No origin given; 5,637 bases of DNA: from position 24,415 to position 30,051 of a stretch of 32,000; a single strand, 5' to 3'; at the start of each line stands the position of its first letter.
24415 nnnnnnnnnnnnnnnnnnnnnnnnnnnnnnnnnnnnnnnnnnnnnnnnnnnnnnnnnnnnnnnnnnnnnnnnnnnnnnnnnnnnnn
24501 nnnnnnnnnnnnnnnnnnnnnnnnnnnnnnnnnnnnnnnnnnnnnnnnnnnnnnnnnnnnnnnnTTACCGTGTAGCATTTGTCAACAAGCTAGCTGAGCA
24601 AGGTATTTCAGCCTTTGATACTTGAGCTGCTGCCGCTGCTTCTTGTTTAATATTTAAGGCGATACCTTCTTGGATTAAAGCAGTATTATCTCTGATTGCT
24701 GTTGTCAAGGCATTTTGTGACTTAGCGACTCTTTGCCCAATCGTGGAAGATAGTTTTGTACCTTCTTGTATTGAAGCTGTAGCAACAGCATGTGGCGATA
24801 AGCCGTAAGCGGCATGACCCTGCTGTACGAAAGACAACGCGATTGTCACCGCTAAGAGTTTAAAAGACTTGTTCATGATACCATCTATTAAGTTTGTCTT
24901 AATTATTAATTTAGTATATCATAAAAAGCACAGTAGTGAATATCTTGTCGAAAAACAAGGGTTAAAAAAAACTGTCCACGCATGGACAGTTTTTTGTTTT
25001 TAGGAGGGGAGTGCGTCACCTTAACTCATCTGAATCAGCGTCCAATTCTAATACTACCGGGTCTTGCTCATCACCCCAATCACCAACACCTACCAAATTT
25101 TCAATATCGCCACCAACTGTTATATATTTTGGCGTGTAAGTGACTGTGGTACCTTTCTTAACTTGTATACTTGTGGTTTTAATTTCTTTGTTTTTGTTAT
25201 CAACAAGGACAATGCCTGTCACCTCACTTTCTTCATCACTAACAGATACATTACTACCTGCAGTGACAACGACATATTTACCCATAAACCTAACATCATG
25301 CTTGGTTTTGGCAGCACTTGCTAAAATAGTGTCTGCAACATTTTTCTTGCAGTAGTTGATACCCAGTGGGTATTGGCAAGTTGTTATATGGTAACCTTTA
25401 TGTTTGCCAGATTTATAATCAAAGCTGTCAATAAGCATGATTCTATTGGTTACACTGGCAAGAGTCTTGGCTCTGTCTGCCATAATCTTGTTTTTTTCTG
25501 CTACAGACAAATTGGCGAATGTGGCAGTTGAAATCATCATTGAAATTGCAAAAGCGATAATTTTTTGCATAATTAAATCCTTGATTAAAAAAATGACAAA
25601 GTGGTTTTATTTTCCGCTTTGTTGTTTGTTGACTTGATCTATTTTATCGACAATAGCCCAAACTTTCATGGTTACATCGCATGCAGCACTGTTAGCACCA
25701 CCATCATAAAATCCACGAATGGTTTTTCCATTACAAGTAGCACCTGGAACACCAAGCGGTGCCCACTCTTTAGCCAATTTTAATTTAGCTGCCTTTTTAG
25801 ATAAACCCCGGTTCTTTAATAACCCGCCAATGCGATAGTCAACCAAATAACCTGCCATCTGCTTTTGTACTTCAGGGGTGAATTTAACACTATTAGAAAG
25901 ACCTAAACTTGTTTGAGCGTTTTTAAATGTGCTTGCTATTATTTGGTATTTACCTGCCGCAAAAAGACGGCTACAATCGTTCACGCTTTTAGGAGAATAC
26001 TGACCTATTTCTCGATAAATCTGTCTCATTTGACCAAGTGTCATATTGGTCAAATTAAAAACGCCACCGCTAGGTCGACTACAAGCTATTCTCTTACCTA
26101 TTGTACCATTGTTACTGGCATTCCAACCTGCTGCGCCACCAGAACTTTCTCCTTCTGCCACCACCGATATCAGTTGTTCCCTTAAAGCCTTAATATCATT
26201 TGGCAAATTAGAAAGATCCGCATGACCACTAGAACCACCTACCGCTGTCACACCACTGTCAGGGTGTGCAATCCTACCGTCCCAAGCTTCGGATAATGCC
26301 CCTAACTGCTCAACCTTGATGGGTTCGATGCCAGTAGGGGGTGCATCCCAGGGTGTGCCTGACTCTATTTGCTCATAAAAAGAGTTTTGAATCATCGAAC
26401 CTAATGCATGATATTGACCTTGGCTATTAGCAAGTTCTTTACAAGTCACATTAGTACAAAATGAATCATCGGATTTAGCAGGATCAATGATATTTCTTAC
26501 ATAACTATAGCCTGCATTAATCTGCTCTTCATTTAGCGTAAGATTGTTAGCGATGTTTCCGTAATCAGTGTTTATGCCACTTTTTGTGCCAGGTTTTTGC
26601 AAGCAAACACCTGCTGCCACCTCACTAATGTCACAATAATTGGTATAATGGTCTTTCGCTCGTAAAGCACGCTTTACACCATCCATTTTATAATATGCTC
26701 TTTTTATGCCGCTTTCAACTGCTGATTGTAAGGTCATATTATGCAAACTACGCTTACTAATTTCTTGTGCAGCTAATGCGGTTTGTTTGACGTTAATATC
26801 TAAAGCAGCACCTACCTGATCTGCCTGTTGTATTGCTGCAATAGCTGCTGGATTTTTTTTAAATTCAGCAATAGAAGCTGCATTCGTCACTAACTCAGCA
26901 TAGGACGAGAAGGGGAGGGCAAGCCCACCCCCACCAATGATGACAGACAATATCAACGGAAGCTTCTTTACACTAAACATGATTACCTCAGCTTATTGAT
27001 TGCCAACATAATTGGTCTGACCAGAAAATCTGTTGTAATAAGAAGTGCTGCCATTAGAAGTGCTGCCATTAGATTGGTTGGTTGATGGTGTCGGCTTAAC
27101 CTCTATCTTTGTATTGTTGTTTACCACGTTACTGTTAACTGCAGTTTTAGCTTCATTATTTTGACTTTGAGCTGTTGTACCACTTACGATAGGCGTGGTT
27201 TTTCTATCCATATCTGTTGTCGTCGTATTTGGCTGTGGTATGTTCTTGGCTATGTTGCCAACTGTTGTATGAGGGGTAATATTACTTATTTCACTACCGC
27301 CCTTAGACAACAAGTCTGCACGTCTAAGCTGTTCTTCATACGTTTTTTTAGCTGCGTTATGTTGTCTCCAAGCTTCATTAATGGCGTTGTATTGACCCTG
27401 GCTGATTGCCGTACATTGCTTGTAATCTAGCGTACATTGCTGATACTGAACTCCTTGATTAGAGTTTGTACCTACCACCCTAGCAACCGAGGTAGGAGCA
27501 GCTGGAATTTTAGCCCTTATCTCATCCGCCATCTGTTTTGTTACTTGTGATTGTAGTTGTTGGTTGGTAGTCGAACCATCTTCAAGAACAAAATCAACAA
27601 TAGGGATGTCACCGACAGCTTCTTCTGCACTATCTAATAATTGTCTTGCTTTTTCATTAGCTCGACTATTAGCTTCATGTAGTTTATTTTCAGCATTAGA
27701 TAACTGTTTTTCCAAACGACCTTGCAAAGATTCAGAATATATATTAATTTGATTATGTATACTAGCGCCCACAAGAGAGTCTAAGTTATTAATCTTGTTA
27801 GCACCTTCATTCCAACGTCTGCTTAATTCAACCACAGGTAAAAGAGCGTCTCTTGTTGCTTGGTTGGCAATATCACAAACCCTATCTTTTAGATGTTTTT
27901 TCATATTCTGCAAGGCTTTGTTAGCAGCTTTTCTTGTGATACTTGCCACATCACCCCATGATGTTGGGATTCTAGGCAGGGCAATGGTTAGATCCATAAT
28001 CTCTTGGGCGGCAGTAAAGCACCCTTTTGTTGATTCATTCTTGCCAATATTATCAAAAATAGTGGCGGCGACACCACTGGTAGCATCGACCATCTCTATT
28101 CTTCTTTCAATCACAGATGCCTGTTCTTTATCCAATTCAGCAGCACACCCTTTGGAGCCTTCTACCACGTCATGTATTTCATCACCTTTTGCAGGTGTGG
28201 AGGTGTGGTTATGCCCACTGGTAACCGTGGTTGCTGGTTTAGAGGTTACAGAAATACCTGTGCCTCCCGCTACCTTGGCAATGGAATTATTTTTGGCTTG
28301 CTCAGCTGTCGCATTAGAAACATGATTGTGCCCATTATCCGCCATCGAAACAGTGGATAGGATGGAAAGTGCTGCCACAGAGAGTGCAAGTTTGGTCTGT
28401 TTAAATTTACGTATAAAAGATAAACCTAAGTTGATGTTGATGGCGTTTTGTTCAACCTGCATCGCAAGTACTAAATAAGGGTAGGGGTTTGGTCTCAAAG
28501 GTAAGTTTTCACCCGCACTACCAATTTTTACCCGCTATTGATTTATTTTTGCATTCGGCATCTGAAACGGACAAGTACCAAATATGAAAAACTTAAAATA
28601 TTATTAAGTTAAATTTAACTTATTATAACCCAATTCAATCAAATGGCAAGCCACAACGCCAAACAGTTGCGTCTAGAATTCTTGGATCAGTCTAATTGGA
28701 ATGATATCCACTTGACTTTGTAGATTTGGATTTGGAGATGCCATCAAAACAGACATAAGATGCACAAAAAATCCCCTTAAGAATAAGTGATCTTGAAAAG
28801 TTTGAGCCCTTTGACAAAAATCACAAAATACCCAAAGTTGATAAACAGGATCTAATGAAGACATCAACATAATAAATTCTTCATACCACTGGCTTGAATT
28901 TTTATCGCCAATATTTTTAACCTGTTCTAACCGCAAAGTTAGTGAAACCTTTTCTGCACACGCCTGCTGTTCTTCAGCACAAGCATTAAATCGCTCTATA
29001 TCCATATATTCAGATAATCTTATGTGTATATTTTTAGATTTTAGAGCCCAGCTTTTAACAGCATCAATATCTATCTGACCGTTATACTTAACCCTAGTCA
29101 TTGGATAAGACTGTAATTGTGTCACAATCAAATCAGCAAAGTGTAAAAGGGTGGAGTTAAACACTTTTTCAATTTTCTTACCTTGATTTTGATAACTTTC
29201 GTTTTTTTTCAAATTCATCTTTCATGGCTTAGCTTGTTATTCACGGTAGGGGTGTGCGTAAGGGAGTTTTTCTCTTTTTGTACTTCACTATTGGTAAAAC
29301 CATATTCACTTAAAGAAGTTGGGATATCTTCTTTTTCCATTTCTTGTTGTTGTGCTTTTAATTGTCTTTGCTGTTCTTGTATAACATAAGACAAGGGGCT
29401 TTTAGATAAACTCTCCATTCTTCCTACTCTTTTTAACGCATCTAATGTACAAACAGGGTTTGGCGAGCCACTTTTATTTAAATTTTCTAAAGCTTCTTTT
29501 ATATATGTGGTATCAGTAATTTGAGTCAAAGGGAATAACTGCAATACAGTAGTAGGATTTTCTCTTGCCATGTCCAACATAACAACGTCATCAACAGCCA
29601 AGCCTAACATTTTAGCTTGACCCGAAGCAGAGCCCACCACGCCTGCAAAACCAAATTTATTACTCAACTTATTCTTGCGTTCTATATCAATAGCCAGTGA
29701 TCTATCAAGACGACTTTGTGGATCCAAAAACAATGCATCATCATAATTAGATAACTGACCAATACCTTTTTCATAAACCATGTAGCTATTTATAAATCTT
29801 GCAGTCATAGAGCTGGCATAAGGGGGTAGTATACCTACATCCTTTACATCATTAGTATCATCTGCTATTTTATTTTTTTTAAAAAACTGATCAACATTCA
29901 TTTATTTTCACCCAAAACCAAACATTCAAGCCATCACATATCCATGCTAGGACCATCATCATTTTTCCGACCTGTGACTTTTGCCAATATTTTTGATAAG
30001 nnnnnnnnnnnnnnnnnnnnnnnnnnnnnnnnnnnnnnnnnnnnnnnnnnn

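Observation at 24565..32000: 7.4-kb - strand operon of unassigned, largely secreted proteins next to mobilisation remnants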

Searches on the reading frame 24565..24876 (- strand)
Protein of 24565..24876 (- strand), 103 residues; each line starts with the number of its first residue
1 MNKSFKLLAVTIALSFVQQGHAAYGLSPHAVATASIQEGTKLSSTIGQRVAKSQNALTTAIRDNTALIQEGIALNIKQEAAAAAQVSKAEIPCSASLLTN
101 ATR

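Call 5: search_protein_families(library=pfam, proteins=[window:24565-24876:-], max_evalue=1)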
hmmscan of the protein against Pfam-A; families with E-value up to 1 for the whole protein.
window:24565-24876:- (103 aa): 0 families

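Call 6: search_protein_families(library=ncbifam, proteins=[window:24565-24876:-], max_evalue=1)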
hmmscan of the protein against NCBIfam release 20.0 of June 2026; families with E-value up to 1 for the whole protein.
window:24565-24876:- (103 aa): 1 family
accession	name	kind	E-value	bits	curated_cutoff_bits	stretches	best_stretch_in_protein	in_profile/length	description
NF052398.1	Agg_Promo_Fact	equivalog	0.031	14.4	170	1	8-88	5-85/202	aggregation-promoting factor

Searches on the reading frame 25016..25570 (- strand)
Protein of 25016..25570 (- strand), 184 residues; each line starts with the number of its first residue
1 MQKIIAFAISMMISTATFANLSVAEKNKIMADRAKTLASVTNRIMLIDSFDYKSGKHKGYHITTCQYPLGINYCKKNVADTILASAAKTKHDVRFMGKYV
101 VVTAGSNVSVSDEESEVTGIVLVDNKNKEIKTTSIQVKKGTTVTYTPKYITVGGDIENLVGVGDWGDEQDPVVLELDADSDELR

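Call 5: search_protein_families(library=pfam, proteins=[window:25016-25570:-], max_evalue=1)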
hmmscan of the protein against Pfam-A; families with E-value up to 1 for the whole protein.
window:25016-25570:- (184 aa): 0 families

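Call 6: search_protein_families(library=ncbifam, proteins=[window:25016-25570:-], max_evalue=1)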
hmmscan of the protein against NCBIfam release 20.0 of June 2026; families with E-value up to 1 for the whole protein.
window:25016-25570:- (184 aa): 2 families
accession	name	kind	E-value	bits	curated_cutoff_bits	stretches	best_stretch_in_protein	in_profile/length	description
NF010478.0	PRK13903.1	equivalog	0.039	12.8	231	1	95-141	55-102/362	UDP-N-acetylmuramate dehydrogenase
NF008599.0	PRK11566.1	equivalog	0.061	13.1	124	1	35-85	49-99/109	acid-activated periplasmic chaperone HdeB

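Call 94: search_dna_similar(query=window:25016-25570:-, collection=plasmids, mode=protein, max_rows=15, max_evalue=0.01)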
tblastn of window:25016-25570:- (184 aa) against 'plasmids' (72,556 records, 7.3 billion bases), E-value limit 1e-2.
No match.

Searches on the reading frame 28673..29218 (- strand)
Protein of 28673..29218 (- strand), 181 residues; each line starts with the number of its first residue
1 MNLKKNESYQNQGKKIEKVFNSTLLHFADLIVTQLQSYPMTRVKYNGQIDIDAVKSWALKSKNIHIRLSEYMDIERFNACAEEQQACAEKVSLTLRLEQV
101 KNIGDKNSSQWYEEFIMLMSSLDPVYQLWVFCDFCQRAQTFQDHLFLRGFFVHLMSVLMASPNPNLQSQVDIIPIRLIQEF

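Call 5: search_protein_families(library=pfam, proteins=[window:28673-29218:-], max_evalue=1)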
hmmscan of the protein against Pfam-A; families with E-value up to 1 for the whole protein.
window:28673-29218:- (181 aa): 1 family
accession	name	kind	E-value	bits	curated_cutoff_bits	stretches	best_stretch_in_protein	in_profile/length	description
PF02550.21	AcetylCoA_hydro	-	0.15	12.5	24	1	11-60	90-136/198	Acetyl-CoA hydrolase/transferase N-terminal domain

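Call 6: search_protein_families(library=ncbifam, proteins=[window:28673-29218:-], max_evalue=1)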
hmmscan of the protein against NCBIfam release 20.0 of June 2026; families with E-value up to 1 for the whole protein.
window:28673-29218:- (181 aa): 1 family
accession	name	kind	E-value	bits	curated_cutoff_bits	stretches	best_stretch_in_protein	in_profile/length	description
TIGR02908.1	CoxD_Bacillus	equivalog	0.05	13.5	117.85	1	102-158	45-102/110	cytochrome c oxidase subunit IVB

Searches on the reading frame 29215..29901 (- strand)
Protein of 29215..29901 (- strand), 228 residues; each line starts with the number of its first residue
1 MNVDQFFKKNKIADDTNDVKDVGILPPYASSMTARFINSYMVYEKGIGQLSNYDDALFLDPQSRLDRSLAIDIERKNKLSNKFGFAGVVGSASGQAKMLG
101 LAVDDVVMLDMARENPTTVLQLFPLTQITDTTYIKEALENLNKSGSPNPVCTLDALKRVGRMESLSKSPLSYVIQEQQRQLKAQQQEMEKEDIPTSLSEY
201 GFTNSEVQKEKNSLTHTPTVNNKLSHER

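Call 5: search_protein_families(library=pfam, proteins=[window:29215-29901:-], max_evalue=1)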
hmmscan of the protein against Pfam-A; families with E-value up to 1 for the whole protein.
window:29215-29901:- (228 aa): 0 families

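Call 6: search_protein_families(library=ncbifam, proteins=[window:29215-29901:-], max_evalue=1)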
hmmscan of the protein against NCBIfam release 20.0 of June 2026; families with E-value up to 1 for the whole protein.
window:29215-29901:- (228 aa): 1 family
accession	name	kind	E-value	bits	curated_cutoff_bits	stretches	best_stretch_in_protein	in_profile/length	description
NF033919.1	PA2779_fam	subfamily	0.078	13.1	40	1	172-216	30-76/123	PA2779 family protein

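Call 14: find_encoding_contigs(protein=window:29215-29901:-, flank=10000, max_places=6)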
Protein window:29215-29901:- (228 aa): no gene with exactly this product is on record in the collection.
